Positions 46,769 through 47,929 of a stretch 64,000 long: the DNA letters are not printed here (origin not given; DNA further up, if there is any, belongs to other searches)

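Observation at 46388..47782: Monocistronic zeta-toxin-like P-loop kinase with no obvious antitoxin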

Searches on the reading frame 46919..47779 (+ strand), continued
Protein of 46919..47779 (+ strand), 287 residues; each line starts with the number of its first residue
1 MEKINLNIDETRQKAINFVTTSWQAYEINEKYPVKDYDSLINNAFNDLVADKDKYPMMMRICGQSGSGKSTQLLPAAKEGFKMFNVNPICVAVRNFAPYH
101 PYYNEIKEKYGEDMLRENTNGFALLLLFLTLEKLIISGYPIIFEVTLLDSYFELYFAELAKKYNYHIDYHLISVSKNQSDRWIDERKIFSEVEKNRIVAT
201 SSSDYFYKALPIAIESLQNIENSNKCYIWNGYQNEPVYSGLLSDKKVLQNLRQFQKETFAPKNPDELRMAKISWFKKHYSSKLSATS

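Call 77: search_protein_families(library=ncbifam, proteins=[P0051, L058:2869-3705:+, L008:6800-8398:-, L068:7593-8534:+], max_evalue=0.00001)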
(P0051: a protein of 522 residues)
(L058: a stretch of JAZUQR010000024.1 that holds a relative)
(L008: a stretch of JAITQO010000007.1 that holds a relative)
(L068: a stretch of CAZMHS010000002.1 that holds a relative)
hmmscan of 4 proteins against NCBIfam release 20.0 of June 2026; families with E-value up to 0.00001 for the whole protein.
P0051 (522 aa): 1 family
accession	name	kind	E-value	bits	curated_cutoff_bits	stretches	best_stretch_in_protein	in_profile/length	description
TIGR01488.1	HAD-SF-IB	subfamily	2.2e-11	44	45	1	6-196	2-177/177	HAD-IB family phosphatase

L058:2869-3705:+ (279 aa): 1 family
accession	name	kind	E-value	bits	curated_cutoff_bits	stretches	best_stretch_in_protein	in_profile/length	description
TIGR01488.1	HAD-SF-IB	subfamily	2.1e-06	27.8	45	0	9-212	1-177/177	HAD-IB family phosphatase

L008:6800-8398:- (533 aa): 0 families

L068:7593-8534:+ (314 aa): 27 families (the best 25 are shown)
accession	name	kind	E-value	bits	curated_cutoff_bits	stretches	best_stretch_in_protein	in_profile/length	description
TIGR01207.1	rmlA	equivalog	1.2e-123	411.8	360.65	1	21-307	1-285/286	glucose-1-phosphate thymidylyltransferase RfbA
NF012024.0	PRK15480.1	equivalog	2.5e-119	397.8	588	1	21-308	5-290/292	glucose-1-phosphate thymidylyltransferase RfbA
TIGR01208.1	rmlA_long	equivalog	7.4e-55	186.2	320.25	1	21-258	1-234/353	glucose-1-phosphate thymidylyltransferase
TIGR03992.1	Arch_glmU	subfamily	1.7e-42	145.7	292.1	1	21-256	2-225/393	bifunctional sugar-1-phosphate nucleotidylyltransferase/acetyltransferase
NF041173.1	Sug_nt_acttase_Thmprot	equivalog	1.6e-32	113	600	1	21-273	2-240/405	bifunctional sugar-1-phosphate nucleotidylyltransferase/acetyltransferase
NF041313.1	UDPGP_AglF_Halo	equivalog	7.3e-29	100.9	400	1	21-234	2-212/234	UTP--glucose-1-phosphate uridylyltransferase AglF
NF052502.1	man1P_GTase_Rv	exception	4.5e-22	78.4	440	1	22-254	3-226/352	mannose-1-phosphate guanylyltransferase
TIGR01099.1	galU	equivalog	4.8e-22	78.8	326.8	2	93-236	95-245/261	UTP--glucose-1-phosphate uridylyltransferase GalU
NF045761.1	NAMPUrTaseMurU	equivalog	4.9e-16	59.3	250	1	21-252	2-221/226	N-acetylmuramate alpha-1-phosphate uridylyltransferase MurU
NF003670.0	PRK05293.1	equivalog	1.3e-14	53.9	470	1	22-254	7-254/382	glucose-1-phosphate adenylyltransferase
NF049965.1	GlMnHpPGnyltfHddC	equivalog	3.9e-13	49.5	300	1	21-203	2-173/221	D-glycero-D-manno-heptose 1-phosphate guanosyltransferase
TIGR02091.1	glgC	equivalog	1e-11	44.6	424.9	1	22-253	3-254/364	glucose-1-phosphate adenylyltransferase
TIGR02623.1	G1P_cyt_trans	equivalog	2.6e-10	40.2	300.25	0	21-72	2-53/255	glucose-1-phosphate cytidylyltransferase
NF010933.0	PRK14353.1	equivalog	3e-10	39.3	505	1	22-186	8-165/453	bifunctional UDP-N-acetylglucosamine diphosphorylase/glucosamine-1-phosphate N-acetyltransferase GlmU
NF007516.0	PRK10122.1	equivalog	4.7e-10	39.1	534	1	19-78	3-62/297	UTP--glucose-1-phosphate uridylyltransferase GalF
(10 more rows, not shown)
